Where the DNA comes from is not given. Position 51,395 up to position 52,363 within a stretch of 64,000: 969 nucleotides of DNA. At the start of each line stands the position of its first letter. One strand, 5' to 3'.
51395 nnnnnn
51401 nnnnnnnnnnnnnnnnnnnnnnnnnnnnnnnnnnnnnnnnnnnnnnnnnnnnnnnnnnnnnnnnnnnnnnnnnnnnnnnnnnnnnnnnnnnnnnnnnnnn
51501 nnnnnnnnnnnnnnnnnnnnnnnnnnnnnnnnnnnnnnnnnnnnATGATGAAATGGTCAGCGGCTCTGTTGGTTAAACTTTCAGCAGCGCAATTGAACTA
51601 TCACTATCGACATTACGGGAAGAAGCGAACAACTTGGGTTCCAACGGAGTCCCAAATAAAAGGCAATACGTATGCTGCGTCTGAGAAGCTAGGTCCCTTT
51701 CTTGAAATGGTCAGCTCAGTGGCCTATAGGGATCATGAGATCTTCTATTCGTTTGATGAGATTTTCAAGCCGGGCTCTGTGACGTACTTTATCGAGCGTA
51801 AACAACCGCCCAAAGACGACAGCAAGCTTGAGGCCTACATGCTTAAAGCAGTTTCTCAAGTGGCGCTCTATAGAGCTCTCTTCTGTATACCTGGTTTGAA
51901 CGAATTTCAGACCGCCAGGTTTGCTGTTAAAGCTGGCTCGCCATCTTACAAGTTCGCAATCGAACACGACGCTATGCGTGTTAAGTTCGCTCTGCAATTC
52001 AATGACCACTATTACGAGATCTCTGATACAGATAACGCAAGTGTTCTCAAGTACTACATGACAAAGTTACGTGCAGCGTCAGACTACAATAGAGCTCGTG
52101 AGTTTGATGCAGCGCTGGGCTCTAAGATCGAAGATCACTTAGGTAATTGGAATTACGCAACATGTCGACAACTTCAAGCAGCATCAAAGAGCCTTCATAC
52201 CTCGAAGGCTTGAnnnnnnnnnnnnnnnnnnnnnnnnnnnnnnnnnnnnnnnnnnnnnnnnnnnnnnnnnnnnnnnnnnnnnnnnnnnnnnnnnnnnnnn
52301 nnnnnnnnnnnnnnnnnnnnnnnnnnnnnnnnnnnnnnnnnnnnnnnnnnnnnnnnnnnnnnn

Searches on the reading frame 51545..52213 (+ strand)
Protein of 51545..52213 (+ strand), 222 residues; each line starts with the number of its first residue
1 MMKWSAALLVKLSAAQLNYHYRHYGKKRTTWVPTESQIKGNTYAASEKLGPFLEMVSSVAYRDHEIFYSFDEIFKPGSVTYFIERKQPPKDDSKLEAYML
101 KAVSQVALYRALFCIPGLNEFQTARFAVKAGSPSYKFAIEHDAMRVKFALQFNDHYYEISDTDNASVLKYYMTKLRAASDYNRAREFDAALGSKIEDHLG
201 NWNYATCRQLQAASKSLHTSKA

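Call 3: search_protein_families(library=pfam, proteins=[window:51545-52213:+], max_evalue=1)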
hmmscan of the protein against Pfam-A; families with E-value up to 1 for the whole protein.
window:51545-52213:+ (222 aa): 0 families

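Call 4: search_protein_families(library=phrogs, proteins=[window:51545-52213:+], max_evalue=0.1)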
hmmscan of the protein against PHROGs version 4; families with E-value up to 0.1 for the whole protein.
window:51545-52213:+ (222 aa): 1 family
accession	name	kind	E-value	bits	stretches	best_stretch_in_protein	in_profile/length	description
phrog_38694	-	unknown function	0.05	14.6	1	140-184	47-91/153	-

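Call 6: search_solved_structures(query=window:51545-52213:+, max_evalue=10)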
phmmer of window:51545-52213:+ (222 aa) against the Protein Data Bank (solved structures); distinct sequences matched with E-value up to 10: 41.
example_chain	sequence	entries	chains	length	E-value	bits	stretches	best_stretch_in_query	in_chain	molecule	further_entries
6jod_C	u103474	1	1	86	0.034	17.2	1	152-220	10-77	Soluble cytochrome b562,Soluble cytochrome b562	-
9vtg_LQ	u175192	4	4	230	0.05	16.6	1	70-135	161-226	60S ribosomal protein L6-like isoform X1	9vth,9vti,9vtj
5h7b_A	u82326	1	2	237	0.059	16.4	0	84-126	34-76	Immunoglobulin G-binding protein A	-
1n3c_A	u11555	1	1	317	0.23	14.5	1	9-54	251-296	N-glycosylase/DNA lyase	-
2xhi_A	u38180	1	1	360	0.25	14.4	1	9-54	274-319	N-GLYCOSYLASE/DNA LYASE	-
5h7a_C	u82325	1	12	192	0.26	14.3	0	84-126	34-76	Immunoglobulin G-binding protein A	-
6ak3_B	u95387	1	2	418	0.56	13.2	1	152-220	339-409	Prostaglandin E2 receptor EP3 subtype,Soluble cytochrome b562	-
9upo_A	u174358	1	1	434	0.58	13.1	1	152-220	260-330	MW opsin,Soluble cytochrome b562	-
9upn_A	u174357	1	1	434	0.58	13.1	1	152-220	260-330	MW opsin,Soluble cytochrome b562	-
9upm_A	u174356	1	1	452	0.61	13.1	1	152-220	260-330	LW opsin,Soluble cytochrome b562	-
6a93_A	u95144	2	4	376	0.61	13.1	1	152-220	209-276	5-hydroxytryptamine receptor 2A,Soluble cytochrome b562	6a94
7vod_A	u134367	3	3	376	0.61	13.1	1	152-220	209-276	5-hydroxytryptamine receptor 2A,Soluble cytochrome b562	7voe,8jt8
7wc4_A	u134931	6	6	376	0.61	13.1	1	152-220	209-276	5-hydroxytryptamine receptor 2A,5-hydroxytryptamine receptor 2A,5-hydroxytryptamine recept | 5-hydroxytryptamine receptor 2A | 5-hydroxytryptamine receptor 2A,S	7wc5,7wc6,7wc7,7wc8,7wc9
7dfp_A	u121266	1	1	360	0.66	13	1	152-220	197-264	D(2) dopamine receptor,Soluble cytochrome b562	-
8zmg_A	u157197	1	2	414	0.7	12.9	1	152-220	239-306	5-hydroxytryptamine receptor 2A,Soluble cytochrome b562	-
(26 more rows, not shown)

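Call 10: find_homologous_proteins(query=window:51545-52213:+, max_evalue=0.001)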
Query window:51545-52213:+ (222 aa): 4 proteins with E <= 0.001 among 163 candidates.
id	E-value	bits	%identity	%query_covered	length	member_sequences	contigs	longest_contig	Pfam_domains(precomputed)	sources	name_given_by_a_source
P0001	5.7e-145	498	100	100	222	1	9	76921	-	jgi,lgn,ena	-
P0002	5.3e-96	338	70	99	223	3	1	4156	-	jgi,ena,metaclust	metaclust:\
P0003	2.3e-93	330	68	100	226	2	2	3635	-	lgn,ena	-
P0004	6.4e-15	74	33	87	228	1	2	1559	-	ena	-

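Call 11: search_protein_families(library=ncbifam, proteins=[window:51545-52213:+], max_evalue=1)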
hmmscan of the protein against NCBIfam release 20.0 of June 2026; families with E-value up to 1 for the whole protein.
window:51545-52213:+ (222 aa): 0 families

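Call 16: find_encoding_contigs(protein=P0001, flank=10000, max_places=4)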
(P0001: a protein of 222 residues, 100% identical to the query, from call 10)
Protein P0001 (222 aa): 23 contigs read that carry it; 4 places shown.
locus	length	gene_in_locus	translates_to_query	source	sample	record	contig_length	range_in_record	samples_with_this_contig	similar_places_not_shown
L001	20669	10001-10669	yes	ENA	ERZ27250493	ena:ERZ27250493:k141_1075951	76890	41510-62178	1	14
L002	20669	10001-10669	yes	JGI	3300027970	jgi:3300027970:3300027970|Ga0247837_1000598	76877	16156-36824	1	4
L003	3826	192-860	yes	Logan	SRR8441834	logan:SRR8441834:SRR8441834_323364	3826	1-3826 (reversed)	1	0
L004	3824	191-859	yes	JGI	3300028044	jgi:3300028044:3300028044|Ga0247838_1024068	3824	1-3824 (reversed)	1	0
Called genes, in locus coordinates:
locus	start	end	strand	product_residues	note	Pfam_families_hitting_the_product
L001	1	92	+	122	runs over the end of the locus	-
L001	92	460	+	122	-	-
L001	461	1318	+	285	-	-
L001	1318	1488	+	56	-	-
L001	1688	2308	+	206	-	-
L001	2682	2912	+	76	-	-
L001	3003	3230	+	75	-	-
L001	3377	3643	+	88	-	-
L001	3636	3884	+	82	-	-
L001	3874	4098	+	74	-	-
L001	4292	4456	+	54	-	-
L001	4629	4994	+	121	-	-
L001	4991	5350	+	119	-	-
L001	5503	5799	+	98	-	-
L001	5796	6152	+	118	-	-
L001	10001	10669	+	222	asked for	-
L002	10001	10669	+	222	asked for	-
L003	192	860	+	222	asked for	-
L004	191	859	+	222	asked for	-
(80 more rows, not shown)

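Call 19: search_protein_representatives(alignment_id=A1)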
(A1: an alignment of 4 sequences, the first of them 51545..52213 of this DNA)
Query: 4 sequences, 224 profile positions. Proteins with E-value up to 0.001 (for the whole library): 238; up to 1e-10: 160; up to 1e-30: 11. The best 150 are listed.
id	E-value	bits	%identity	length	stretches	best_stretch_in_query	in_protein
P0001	2.3e-122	423.3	-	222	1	1-224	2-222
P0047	1.6e-65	237.3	-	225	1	1-204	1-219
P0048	1.4e-41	159.0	-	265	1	1-204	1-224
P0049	3.5e-35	138.1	-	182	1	30-204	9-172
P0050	1.3e-34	136.3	-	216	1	2-201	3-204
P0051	2.8e-34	135.1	-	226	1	2-203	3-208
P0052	1.9e-33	132.4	-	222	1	1-207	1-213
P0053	3.4e-33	131.6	-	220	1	1-204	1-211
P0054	1.2e-31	126.5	-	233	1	1-203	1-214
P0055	3.1e-31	125.2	-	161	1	59-204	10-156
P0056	5.4e-31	124.4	-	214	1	1-211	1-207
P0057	1.5e-29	119.6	-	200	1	1-204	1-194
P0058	1.2e-28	116.7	-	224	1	2-204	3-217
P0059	1.5e-28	116.4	-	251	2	64-204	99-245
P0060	2.1e-28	115.9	-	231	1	1-208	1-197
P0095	1.7e-22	96.5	-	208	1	3-201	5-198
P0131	1.7e-18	83.5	-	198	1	3-203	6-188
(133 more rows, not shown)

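Call 22: search_protein_families(library=pfam, alignment_id=A3, max_evalue=0.01)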
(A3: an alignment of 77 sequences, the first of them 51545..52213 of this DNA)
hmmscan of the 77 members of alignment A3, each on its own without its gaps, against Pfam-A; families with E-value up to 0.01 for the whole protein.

A. member 1, window:51545-52213:+ (222 aa): 0 families

B. families by the number of members that match (of 77 scanned): 1 family
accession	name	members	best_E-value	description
PF18832.6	LPD18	1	0.0098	Large polyvalent protein-associated domain 18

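Call 23: search_protein_families(library=phrogs, alignment_id=A3, max_evalue=0.001)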
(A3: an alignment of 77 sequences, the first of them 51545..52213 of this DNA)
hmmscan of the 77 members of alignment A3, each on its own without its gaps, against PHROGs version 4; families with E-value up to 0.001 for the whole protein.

A. member 1, window:51545-52213:+ (222 aa): 0 families

B. families by the number of members that match (of 77 scanned): 0 families

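Call 24: search_solved_structures(query=A3, max_evalue=10, show_alignments=2)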
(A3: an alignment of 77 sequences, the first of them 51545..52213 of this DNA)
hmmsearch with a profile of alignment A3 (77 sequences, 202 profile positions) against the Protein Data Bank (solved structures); distinct sequences matched with E-value up to 10: 1.
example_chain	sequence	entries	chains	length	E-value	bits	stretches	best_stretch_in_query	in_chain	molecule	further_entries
9wh1_A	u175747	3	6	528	0.4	13.7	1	113-200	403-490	Anti-bacteriophage protein A/HamA C-terminal domain-containing protein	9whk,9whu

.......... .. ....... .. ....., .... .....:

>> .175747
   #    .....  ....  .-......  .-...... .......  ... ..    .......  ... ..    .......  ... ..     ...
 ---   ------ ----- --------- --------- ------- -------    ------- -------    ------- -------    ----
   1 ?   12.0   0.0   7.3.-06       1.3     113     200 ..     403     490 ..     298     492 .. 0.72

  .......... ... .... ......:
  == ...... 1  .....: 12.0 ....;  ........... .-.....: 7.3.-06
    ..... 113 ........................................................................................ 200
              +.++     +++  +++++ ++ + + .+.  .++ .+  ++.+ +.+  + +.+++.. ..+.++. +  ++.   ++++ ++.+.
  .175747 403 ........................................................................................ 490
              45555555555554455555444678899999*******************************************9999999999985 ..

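Call 28: predict_structure(alignment_id=A3)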
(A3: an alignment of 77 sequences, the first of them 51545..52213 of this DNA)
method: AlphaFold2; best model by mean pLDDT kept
length: 222 residues; sequences in the alignment: 77
mean_pLDDT: 90.1   pTM: 0.87
mean pLDDT of the five models: 90.1, 89.4, 89.3, 89.0, 88.5
residues with pLDDT >= 90: 178; 70-90: 21; 50-70: 13; < 50: 10
segments of 3 or more residues with pLDDT < 50: 212-217, 219-222
pLDDT, mean of each block of 10 residues (from residue 1): 96 96 89 92 93 97 97 96 96 92 95 95 97 97 93 93 92 97 96 70 71 51 44
secondary structure, 60 per line:
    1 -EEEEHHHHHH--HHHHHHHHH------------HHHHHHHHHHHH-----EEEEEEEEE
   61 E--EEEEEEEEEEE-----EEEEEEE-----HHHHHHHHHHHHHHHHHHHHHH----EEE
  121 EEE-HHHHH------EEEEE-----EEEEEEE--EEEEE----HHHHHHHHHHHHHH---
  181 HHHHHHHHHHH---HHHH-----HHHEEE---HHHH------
elements in order: E2-5 H6-11 H14-22 H35-46 E52-61 E64-74 E80-86 H92-113 E118-123 H125-129 E136-140 E146-152 E155-159 H164-177 H181-191 H195-198 E207-209 H213-216

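Call 33: find_related_loci(query=A1, collection=viral_contigs, flank=5000)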
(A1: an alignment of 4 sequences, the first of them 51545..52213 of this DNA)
Query A1 (222 aa) in viral_contigs; peptide patterns used: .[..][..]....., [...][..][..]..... (x = any residue, [..] = any of these).
35 stretches matched a pattern, but none encodes a relative of the query by tblastn (E <= 1e-3).

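Call 35: search_dna_similar(query=window:51545-52213:+, collection=phages, mode=protein, max_evalue=0.001, max_rows=30)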
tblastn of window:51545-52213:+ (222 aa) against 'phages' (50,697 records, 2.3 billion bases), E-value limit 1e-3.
No match.

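Call 36: find_homologous_proteins(query=A3, max_evalue=0.00001)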
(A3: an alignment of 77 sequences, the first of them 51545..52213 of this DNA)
Query A3 (77 sequences) (222 aa, profile of the alignment): 18 proteins with E <= 0.00001 among 3397 candidates.
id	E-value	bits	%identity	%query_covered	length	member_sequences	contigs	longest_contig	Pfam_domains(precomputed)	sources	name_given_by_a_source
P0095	2.9e-57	212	27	84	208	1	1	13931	-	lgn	-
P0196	3.3e-57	212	30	85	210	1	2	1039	-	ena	-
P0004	4.1e-56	208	33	87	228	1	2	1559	-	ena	-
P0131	3.8e-53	198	25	89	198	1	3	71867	-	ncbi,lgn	-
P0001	9.9e-52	194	100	100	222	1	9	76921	-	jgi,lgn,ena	-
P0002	1.0e-51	194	70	99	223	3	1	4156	-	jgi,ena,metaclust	metaclust:\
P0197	6.1e-51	191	24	93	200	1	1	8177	-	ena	-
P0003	1.5e-50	190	68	100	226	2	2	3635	-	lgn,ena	-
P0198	3.1e-49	186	31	42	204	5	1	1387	-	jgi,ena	-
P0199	4.4e-49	185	22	42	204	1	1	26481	-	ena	-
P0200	8.8e-49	184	28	41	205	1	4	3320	-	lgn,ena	-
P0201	1.0e-47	181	23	93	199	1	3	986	-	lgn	-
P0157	1.0e-47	181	25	91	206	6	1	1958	-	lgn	-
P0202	2.9e-47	179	22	45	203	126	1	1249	-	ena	-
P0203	7.9e-46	174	24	85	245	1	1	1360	-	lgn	-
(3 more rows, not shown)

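Call 37: find_encoding_contigs(protein=P0131, flank=8000, max_places=2)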
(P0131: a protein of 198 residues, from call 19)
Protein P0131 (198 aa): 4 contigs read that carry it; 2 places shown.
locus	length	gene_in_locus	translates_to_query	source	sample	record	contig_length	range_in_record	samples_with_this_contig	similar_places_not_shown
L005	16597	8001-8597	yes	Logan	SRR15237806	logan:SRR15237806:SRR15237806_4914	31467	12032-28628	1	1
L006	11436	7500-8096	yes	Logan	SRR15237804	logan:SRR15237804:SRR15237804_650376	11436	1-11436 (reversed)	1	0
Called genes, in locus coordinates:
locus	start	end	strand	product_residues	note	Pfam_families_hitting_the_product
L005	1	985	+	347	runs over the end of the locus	PF04098:Rad52_Rad22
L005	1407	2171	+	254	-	PF03677:UPF0137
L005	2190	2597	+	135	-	-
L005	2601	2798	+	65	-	-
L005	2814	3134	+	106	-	-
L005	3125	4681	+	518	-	PF00270:DEAD, PF04851:ResIII, PF18766:SWI2_SNF2, PF00271:Helicase_C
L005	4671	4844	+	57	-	-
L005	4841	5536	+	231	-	-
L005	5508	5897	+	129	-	-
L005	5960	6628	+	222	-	-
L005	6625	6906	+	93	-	-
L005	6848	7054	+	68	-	-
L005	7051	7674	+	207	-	-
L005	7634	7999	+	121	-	-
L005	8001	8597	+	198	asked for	-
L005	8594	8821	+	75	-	PF24749:DUF7695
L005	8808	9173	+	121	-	PF24240:DUF7448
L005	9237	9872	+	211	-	-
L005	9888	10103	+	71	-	-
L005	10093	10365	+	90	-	-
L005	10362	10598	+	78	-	-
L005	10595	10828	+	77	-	-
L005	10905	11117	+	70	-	-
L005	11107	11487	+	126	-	-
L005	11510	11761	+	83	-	-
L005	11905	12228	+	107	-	-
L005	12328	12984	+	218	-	-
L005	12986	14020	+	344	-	-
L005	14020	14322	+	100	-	-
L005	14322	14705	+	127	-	-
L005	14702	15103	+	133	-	-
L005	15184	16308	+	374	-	-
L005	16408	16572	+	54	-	-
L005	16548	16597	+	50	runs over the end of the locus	PF00412:LIM (weak)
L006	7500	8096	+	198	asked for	-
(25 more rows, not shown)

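Call 38: find_encoding_contigs(protein=P0199, flank=8000, max_places=2)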
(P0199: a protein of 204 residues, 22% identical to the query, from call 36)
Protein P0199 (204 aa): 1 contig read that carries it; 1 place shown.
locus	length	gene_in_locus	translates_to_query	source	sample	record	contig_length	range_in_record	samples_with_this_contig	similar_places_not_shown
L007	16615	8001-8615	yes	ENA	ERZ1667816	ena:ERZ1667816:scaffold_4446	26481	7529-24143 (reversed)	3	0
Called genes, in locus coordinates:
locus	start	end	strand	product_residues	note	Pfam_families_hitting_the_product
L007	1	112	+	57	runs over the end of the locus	-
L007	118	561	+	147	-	-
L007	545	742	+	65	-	-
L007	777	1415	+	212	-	-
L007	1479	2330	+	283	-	PF06067:DUF932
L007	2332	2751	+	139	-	-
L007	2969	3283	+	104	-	-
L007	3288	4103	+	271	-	PF06941:NT5C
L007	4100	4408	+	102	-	-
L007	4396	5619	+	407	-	PF01966:HD, PF08433:KTI12 (weak), PF13671:AAA_33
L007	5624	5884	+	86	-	-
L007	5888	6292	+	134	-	-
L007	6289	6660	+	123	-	-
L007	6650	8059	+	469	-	PF01743:PolyA_pol, PF12627:PolyA_pol_RNAbd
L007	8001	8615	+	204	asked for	-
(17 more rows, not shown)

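Call 39: find_encoding_contigs(protein=P0095, flank=8000, max_places=2)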
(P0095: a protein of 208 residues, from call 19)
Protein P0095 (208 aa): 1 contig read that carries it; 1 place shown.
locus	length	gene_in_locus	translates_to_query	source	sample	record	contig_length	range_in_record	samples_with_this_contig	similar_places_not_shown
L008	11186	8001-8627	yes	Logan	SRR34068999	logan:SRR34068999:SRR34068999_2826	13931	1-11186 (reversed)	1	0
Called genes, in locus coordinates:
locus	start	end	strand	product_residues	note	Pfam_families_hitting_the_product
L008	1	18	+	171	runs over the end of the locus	-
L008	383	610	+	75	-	-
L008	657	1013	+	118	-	-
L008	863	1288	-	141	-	-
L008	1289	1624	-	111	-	-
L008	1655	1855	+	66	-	-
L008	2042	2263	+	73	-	-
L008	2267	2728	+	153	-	PF04002:RadC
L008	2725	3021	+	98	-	-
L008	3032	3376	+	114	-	-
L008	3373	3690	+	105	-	-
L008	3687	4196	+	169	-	-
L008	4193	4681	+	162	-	-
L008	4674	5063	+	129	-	PF24692:DUF7659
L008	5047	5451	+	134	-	-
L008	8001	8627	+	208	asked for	-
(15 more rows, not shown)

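Call 40: find_encoding_contigs(protein=P0002, flank=5000, max_places=2)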
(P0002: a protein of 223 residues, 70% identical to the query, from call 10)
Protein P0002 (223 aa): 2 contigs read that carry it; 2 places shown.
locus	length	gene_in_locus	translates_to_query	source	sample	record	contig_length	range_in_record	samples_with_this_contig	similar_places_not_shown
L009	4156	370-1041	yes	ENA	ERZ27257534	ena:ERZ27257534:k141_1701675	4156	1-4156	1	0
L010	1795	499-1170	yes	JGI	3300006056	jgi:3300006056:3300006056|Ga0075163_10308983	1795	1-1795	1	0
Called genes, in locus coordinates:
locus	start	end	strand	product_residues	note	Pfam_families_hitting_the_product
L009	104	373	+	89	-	-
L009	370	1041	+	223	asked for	-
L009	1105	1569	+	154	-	-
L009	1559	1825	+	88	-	-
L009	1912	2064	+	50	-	-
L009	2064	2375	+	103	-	-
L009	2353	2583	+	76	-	-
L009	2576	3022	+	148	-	-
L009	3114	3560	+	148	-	-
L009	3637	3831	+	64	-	-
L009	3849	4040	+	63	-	-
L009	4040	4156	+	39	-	?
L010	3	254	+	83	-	?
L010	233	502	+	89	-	-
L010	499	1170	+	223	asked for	-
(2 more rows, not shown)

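Call 41: find_encoding_contigs(protein=P0003, flank=5000, max_places=2)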
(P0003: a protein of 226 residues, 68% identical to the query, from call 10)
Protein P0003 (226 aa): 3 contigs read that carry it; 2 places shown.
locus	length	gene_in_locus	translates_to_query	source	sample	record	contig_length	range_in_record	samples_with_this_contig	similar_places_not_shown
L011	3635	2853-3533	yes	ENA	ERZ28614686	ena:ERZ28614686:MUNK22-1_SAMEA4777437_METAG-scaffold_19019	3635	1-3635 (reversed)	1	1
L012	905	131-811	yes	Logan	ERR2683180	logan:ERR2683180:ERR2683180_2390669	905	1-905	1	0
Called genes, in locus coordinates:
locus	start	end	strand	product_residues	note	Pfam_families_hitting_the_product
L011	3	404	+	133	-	?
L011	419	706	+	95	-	-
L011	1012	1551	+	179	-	-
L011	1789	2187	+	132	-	PF24623:Phage_zn_bind_8 (weak)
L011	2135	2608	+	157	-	-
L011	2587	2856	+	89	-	-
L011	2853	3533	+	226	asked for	-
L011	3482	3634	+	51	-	?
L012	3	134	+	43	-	?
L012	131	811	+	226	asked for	-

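Call 75: fold_search(model_id=the predicted structure, library=viral)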
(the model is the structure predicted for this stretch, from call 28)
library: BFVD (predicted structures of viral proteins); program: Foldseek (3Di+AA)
matches with E <= 10: 383; with E <= 0.001: 0
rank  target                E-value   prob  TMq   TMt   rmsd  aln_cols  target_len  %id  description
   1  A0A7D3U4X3            1.2e-03  0.99  0.34  0.40  11.0       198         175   13  (no name in the UniProt tables at hand)
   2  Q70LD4                1.3e-03  1.00  0.48  0.48   6.3       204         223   13  Uncharacterized protein ORF223 [Acidianus filamentous virus 1 (isolate United States/Yellowstone)]
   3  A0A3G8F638            1.8e-03  0.89  0.28  0.32  12.6       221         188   13  (no name in the UniProt tables at hand)
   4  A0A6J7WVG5            2.1e-03  1.00  0.43  0.33   5.5       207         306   13  PD-(D/E)XK nuclease superfamily [uncultured Caudovirales phage]
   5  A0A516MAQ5            2.6e-03  0.87  0.31  0.28  13.6       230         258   11  (no name in the UniProt tables at hand)
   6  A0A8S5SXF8            3.3e-03  0.90  0.29  0.26  14.3       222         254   14  Exodeoxyribonuclease 8 [Siphoviridae sp. ctAkS7]
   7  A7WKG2                3.7e-03  1.00  0.41  0.45   5.5       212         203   12  Nuclease [Betalipothrixvirus pozzuoliense]
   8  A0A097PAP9            4.7e-03  0.97  0.40  0.28  13.0       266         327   10  PD-(D/E)XK endonuclease-like domain-containing protein [Delftia phage RG-2014]
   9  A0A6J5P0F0            5.0e-03  0.91  0.33  0.29  13.4       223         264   14  PD-(D/E)XK nuclease superfamily [uncultured Caudovirales phage]
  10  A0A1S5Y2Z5            5.6e-03  1.00  0.45  0.47   7.7       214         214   12  5' to 3' Cas4-like exonuclease [uncultured archaeal virus]
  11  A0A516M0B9            5.6e-03  0.99  0.47  0.37   6.8       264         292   11  (no name in the UniProt tables at hand)
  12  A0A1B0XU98            6.0e-03  0.97  0.41  0.31   9.5       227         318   13  (no name in the UniProt tables at hand)
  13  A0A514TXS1            6.7e-03  0.87  0.32  0.28  11.8       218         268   14  (no name in the UniProt tables at hand)
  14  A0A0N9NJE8            7.2e-03  0.98  0.34  0.44   9.8       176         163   15  Uncharacterized protein [Acidianus bottle-shaped virus 2 strain ABV2]
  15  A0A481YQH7            8.1e-03  0.85  0.31  0.28  11.6       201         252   13  Exonuclease [Pithovirus LCDPAC02]
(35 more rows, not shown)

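Call 80: find_related_loci(query=A6, collection=viral_contigs, flank=6000)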
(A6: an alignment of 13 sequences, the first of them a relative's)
Query A6 (194 aa) in viral_contigs; peptide patterns used: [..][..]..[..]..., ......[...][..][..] (x = any residue, [..] = any of these).
117 stretches matched a pattern; 2 encode a relative of the query (tblastn E <= 1e-3); 2 distinct loci.
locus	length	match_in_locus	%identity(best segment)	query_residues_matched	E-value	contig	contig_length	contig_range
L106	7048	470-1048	62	1-194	1e-80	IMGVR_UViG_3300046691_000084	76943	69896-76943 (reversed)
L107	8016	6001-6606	35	3-186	8e-31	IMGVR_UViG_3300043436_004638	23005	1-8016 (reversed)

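Call 81: find_related_loci(query=A6, collection=metagenome_contigs, flank=6000)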
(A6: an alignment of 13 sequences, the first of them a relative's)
Query A6 (194 aa) in metagenome_contigs; peptide patterns used: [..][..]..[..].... (x = any residue, [..] = any of these).
30 stretches matched a pattern; 2 encode a relative of the query (tblastn E <= 1e-3); 2 distinct loci.
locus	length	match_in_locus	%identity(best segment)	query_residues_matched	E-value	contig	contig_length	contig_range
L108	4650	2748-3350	41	3-190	5e-42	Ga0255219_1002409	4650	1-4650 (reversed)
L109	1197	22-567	37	28-189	1e-31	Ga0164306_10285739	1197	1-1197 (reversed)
